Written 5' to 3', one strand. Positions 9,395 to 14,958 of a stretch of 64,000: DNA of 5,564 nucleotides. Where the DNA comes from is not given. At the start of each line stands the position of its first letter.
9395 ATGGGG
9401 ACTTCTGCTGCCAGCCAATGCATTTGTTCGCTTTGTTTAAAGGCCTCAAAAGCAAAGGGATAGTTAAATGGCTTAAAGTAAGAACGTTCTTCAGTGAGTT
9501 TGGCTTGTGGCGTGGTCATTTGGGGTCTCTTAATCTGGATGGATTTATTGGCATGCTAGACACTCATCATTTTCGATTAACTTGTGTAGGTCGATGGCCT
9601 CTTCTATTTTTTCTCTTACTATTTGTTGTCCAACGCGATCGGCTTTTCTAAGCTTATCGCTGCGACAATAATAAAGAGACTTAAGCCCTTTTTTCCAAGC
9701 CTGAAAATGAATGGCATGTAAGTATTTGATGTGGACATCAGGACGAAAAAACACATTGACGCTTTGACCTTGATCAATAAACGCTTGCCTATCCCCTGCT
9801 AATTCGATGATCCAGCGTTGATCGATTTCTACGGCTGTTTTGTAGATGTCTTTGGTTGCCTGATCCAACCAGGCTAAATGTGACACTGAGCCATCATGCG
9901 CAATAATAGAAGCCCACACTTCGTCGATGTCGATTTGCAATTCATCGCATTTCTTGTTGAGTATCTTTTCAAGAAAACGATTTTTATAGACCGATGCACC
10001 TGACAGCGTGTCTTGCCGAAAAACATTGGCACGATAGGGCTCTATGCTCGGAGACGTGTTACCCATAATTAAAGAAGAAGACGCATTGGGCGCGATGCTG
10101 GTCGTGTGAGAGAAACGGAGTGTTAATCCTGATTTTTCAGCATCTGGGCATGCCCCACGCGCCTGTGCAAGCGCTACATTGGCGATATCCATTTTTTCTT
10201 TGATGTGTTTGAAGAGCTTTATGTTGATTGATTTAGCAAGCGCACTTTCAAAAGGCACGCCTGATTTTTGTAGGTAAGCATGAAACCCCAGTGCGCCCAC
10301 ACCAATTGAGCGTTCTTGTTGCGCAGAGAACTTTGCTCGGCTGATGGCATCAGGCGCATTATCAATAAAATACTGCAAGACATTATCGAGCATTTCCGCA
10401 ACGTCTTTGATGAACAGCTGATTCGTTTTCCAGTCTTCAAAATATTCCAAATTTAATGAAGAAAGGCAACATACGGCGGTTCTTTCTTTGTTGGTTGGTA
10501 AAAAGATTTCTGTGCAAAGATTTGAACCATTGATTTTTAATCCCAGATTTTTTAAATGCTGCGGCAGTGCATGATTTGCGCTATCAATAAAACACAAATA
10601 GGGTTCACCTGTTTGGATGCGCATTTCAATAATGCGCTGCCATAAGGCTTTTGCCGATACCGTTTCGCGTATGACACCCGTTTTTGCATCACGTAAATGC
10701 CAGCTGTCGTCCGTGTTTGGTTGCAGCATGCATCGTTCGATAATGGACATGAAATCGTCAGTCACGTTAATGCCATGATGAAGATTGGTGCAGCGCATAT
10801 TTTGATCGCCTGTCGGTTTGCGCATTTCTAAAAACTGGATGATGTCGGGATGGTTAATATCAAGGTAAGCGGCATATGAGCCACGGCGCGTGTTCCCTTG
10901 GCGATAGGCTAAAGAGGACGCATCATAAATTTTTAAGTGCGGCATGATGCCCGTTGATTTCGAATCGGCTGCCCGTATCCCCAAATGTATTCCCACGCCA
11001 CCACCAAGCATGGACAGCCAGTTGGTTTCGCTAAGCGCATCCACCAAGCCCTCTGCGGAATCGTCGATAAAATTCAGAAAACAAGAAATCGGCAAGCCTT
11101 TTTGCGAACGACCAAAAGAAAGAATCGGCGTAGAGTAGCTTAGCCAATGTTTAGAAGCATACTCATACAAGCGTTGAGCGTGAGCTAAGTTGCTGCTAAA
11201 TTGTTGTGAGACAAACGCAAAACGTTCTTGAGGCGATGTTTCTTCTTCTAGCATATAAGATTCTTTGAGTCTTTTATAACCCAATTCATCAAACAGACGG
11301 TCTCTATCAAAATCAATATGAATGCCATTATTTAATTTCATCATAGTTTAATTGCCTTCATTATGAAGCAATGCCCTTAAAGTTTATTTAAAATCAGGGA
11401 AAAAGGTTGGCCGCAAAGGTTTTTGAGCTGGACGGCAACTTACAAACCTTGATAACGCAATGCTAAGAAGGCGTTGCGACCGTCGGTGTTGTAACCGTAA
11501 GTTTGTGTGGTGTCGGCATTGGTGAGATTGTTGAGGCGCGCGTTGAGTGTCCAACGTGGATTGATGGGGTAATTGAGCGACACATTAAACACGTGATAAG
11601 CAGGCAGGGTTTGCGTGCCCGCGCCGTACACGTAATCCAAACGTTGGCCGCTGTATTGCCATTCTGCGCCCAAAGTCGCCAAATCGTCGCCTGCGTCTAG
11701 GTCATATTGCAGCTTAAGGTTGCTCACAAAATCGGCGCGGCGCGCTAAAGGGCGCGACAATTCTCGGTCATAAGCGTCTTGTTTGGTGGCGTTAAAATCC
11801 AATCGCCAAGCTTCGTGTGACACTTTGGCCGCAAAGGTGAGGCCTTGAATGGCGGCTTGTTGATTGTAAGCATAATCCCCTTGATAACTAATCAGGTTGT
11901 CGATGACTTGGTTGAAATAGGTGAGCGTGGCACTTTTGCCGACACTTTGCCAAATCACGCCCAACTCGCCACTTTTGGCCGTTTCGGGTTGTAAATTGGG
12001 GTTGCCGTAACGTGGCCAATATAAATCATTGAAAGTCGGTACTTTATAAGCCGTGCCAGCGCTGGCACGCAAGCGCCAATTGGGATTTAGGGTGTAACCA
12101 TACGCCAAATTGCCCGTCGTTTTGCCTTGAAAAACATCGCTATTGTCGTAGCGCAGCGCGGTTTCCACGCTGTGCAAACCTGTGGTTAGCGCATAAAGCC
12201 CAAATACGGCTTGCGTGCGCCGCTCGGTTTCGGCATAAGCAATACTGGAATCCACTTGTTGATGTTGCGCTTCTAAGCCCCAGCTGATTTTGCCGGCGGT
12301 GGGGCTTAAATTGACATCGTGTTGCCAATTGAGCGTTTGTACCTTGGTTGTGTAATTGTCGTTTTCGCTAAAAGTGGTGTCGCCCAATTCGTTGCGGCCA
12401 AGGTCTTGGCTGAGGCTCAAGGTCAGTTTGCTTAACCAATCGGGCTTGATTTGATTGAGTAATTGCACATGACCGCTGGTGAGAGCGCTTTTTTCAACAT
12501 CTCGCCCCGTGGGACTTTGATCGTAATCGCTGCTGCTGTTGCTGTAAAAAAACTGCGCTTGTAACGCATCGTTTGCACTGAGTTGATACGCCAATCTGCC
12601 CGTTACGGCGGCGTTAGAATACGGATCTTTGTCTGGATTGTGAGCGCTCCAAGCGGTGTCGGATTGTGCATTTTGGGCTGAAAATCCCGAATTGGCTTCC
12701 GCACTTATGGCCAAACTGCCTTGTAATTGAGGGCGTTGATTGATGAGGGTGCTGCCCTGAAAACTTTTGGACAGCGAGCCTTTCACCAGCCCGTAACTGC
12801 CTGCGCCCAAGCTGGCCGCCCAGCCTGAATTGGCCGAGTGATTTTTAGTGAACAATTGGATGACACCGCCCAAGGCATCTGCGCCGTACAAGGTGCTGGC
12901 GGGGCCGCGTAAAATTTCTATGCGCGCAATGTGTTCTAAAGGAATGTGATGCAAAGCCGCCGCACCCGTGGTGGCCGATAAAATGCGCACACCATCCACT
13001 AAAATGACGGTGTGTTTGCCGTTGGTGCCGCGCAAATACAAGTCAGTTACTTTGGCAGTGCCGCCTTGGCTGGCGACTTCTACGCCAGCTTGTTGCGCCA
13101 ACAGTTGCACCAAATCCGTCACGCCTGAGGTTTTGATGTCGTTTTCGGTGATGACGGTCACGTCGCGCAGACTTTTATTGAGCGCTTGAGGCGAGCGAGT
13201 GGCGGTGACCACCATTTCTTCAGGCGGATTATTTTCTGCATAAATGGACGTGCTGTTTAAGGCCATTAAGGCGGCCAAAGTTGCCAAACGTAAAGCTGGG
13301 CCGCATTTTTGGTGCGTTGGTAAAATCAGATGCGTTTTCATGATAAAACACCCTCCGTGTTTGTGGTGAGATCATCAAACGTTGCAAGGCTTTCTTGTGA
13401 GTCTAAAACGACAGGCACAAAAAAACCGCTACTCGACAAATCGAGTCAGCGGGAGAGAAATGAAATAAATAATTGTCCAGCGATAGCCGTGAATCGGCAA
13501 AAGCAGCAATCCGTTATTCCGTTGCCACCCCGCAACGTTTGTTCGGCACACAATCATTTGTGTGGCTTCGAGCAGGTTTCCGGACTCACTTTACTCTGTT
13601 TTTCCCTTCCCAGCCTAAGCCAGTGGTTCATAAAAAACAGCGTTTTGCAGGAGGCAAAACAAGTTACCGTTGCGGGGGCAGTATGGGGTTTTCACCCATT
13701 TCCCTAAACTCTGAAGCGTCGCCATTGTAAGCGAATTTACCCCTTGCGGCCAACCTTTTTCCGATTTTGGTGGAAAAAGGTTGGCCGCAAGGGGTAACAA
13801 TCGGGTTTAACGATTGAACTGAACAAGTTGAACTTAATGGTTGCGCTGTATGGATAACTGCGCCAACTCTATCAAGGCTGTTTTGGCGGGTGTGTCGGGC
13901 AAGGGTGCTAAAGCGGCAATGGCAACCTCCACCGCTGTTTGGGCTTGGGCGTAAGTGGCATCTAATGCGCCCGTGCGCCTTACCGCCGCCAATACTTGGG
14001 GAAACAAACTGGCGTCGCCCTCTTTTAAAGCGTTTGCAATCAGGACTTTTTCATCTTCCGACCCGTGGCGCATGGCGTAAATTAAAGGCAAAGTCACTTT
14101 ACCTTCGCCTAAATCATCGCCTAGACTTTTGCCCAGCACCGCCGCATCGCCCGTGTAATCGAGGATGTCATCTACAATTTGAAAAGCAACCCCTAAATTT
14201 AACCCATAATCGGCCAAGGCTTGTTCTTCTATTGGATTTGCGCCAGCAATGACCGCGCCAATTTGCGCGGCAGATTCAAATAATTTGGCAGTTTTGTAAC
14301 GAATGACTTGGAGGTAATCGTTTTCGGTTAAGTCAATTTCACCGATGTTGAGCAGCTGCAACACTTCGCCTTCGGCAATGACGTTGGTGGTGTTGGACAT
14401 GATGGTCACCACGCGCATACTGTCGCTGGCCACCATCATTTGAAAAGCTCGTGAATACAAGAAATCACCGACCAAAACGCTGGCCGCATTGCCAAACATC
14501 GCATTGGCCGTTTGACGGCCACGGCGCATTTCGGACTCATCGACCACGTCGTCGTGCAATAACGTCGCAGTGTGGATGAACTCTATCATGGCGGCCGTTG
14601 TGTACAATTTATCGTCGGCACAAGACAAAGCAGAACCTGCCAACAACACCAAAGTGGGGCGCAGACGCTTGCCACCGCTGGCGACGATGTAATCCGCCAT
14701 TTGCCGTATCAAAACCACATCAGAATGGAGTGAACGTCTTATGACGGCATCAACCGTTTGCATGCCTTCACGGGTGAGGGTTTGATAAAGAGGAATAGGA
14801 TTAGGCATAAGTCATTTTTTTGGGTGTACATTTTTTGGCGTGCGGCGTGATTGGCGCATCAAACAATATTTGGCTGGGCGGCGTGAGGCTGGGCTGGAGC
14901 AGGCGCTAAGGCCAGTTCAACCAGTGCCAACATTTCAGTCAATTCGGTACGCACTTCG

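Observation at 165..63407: Hyper-abundant 12-mer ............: candidate DNA uptake sequence unrelated to any DUS/USS I know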

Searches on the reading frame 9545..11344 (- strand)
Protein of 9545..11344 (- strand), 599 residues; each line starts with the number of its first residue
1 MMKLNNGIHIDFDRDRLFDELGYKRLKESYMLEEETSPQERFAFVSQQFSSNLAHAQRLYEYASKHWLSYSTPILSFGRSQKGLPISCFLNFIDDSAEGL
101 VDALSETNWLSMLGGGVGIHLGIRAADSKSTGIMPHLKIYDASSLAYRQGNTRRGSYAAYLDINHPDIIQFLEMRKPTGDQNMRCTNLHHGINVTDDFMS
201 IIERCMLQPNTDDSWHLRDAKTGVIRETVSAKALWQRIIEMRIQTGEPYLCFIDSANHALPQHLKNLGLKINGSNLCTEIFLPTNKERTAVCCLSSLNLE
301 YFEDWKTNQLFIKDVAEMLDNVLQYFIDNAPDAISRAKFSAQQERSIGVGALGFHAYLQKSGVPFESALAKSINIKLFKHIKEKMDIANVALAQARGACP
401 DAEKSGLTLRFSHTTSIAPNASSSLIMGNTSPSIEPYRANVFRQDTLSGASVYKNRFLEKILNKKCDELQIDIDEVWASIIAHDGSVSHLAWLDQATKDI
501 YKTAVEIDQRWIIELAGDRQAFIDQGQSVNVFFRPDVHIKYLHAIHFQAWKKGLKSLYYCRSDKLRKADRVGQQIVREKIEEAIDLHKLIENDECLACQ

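Call 32: search_protein_families(library=pfam, proteins=[window:9545-11344:-], max_evalue=0.00001)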
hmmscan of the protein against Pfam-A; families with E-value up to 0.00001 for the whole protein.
window:9545-11344:- (599 aa): 2 families
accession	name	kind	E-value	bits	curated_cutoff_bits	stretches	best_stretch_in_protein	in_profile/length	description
PF02867.20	Ribonuc_red_lgC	-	6.9e-106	355.4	23.9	2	87-405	2-342/523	Ribonucleotide reductase, barrel domain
PF00317.26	Ribonuc_red_lgN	-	5e-10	39.7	28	1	17-81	2-75/77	Ribonucleotide reductase, all-alpha domain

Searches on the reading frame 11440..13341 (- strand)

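Call 33: search_protein_families(library=pfam, proteins=[window:11440-13341:-], max_evalue=0.00001)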
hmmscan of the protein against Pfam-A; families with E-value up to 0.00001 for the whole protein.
window:11440-13341:- (633 aa): 2 families
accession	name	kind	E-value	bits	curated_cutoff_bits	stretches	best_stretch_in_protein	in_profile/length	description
PF00593.30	TonB_dep_Rec_b-barrel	-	7.8e-40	138.5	27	1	218-606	38-436/436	TonB dependent receptor-like, beta-barrel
PF07715.20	Plug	-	1e-25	90.7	23.9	1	56-160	4-107/107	TonB-dependent Receptor Plug Domain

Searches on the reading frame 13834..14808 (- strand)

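Call 33: search_protein_families(library=pfam, proteins=[window:13834-14808:-], max_evalue=0.00001)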
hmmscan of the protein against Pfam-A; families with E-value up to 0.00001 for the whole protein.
window:13834-14808:- (324 aa): 1 family
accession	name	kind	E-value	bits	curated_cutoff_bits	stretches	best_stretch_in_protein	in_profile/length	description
PF00348.22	polyprenyl_synt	-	5e-81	272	27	1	33-265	3-238/251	Polyprenyl synthetase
